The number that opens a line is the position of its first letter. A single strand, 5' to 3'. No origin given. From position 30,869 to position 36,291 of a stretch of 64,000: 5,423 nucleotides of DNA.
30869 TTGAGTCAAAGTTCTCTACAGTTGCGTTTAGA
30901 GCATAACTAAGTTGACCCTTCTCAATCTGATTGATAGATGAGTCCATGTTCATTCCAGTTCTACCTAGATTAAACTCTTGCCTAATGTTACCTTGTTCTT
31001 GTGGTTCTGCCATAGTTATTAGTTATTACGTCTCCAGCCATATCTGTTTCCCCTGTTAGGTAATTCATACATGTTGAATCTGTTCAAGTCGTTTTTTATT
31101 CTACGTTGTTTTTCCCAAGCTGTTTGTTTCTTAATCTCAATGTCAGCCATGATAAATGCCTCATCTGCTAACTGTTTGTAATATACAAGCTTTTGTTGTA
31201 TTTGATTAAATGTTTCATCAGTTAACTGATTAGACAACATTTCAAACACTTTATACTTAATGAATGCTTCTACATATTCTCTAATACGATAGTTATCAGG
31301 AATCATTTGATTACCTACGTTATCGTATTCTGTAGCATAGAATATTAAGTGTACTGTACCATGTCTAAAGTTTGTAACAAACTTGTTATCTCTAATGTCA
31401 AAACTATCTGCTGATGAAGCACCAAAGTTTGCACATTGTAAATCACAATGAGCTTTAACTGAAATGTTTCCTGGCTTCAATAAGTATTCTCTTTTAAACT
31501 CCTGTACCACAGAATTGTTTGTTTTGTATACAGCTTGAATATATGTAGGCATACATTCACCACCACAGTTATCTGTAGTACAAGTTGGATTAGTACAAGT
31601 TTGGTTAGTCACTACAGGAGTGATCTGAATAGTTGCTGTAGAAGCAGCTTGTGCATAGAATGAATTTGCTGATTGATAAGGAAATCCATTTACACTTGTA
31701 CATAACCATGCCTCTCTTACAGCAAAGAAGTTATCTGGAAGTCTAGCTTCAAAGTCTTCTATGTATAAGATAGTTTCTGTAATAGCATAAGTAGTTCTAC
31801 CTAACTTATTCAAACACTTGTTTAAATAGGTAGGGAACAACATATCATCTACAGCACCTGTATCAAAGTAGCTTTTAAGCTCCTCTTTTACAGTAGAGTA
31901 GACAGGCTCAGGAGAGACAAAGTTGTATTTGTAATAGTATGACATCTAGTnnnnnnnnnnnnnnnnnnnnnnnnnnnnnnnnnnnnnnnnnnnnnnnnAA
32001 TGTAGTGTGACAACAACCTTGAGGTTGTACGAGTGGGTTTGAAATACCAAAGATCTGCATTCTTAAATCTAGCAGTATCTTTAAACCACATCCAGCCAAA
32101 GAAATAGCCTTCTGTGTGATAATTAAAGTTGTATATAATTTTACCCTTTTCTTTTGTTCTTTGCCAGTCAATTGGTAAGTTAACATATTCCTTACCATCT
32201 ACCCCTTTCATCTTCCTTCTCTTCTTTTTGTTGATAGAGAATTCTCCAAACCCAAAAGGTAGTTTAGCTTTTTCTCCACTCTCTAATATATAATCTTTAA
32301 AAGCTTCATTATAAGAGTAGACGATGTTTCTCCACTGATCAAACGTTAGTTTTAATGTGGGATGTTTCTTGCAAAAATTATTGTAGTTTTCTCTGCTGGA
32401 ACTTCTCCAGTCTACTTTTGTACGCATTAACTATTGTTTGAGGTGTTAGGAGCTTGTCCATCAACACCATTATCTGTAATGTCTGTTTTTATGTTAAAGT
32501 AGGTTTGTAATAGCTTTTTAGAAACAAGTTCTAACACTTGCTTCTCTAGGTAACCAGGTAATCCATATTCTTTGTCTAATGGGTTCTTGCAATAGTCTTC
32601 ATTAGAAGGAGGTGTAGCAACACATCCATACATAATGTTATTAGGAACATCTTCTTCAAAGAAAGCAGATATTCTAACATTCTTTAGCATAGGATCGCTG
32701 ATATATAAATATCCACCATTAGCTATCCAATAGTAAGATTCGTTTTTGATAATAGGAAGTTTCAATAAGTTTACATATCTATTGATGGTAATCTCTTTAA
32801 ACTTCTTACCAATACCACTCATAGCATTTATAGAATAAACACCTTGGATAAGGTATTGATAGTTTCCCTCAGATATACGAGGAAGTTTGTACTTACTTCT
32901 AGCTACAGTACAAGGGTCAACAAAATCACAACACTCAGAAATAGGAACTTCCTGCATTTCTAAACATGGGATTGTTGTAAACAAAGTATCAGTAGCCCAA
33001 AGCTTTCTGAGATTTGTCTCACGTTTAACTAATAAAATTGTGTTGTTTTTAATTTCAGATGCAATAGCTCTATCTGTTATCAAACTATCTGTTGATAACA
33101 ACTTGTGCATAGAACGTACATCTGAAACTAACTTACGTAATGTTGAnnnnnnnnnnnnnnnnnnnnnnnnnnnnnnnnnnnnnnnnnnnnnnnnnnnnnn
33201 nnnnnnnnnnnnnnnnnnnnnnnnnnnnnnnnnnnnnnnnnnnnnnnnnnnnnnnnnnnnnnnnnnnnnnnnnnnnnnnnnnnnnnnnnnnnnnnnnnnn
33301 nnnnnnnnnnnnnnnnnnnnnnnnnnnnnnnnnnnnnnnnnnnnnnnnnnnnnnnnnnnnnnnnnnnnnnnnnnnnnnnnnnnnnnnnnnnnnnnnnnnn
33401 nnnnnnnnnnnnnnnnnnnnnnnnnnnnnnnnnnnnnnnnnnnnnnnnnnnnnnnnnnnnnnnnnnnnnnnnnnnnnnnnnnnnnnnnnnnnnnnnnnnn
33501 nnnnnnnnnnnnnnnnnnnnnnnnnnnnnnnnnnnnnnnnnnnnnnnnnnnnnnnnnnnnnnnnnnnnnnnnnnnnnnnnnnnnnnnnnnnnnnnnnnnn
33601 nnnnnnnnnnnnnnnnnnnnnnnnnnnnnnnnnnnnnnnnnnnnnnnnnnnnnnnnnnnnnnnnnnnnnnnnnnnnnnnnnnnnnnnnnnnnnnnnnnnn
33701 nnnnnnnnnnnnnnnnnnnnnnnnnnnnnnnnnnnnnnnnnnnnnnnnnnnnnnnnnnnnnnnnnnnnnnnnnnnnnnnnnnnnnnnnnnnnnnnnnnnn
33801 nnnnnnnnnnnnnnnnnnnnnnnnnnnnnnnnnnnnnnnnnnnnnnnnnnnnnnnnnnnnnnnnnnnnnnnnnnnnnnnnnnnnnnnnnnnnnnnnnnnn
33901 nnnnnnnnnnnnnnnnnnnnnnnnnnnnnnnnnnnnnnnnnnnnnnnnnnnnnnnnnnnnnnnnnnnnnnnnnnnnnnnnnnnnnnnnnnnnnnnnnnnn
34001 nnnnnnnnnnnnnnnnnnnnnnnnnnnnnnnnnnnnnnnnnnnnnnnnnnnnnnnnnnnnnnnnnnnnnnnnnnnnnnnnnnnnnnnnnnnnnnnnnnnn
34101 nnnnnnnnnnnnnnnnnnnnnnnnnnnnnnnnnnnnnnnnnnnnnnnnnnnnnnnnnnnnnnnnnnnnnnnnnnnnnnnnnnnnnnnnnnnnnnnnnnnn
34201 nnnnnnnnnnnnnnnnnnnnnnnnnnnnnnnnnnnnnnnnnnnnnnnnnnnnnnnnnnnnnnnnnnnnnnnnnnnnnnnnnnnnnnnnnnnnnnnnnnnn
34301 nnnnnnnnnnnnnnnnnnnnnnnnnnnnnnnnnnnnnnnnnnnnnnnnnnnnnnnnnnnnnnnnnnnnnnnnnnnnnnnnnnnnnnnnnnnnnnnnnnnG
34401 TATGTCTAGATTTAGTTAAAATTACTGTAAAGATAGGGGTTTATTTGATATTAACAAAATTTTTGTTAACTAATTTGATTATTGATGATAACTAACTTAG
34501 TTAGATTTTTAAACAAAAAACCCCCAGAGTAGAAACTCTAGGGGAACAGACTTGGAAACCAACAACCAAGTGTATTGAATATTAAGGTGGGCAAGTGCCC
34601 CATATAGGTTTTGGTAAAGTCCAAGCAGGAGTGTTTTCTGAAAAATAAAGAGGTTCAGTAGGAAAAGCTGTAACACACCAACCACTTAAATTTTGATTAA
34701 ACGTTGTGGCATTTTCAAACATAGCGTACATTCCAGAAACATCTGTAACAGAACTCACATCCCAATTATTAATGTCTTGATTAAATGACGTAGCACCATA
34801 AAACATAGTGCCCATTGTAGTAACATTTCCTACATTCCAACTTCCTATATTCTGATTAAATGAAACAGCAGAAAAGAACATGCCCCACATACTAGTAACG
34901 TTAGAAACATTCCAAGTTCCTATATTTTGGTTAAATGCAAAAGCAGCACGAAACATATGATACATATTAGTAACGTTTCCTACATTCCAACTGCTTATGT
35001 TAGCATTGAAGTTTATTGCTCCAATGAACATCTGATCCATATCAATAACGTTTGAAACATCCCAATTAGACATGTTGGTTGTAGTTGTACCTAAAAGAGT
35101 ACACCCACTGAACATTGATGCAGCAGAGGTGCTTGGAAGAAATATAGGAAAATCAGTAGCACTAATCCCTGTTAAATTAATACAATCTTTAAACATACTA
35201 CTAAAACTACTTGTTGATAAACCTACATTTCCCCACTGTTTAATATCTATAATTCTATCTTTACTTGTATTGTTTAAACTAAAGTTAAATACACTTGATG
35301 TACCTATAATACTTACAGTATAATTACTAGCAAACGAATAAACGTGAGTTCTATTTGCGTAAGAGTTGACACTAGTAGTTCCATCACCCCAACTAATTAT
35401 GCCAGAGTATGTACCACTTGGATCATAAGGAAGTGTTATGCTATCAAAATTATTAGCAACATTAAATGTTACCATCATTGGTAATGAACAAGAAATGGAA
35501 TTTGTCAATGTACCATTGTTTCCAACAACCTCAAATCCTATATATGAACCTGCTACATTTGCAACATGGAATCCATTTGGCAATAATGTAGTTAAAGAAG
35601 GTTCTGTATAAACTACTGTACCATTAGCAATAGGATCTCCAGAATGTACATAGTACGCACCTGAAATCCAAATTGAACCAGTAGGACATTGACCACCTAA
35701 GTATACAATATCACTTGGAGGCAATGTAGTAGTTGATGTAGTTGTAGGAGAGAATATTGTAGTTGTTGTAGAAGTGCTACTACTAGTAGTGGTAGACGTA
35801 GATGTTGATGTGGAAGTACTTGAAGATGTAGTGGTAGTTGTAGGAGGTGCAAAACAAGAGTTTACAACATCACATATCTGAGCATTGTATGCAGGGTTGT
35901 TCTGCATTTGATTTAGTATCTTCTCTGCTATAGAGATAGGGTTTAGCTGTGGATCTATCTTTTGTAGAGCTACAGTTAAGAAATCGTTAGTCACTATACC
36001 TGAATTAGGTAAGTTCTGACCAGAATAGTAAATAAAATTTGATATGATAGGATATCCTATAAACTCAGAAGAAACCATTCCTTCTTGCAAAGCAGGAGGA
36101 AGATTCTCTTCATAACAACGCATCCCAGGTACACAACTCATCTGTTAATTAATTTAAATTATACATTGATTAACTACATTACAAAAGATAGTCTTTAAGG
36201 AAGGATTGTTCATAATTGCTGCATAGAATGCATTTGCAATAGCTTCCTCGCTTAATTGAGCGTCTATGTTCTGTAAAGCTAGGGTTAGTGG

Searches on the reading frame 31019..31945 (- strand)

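Call 7: search_protein_families(library=phrogs, proteins=[window:31019-31945:-], max_evalue=0.001)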
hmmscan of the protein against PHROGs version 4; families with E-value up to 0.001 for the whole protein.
window:31019-31945:- (308 aa): 1 family
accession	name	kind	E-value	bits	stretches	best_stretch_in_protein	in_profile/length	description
phrog_34036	-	head and packaging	1.4e-07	32.1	1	22-277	14-268/290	virion structural protein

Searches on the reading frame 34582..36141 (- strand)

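Call 7: search_protein_families(library=phrogs, proteins=[window:34582-36141:-], max_evalue=0.001)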
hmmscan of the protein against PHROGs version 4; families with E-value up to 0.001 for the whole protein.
window:34582-36141:- (519 aa): 4 families
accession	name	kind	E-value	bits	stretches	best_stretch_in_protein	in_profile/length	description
phrog_3649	-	unknown function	3.3e-38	132.7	2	410-518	263-375/375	-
phrog_17273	-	unknown function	4.3e-38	131.3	1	335-492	1157-1311/1713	-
phrog_22899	-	unknown function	6.4e-34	117.6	2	384-490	255-358/1857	-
phrog_35701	-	unknown function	1.8e-27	96.2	3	451-518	6-78/78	-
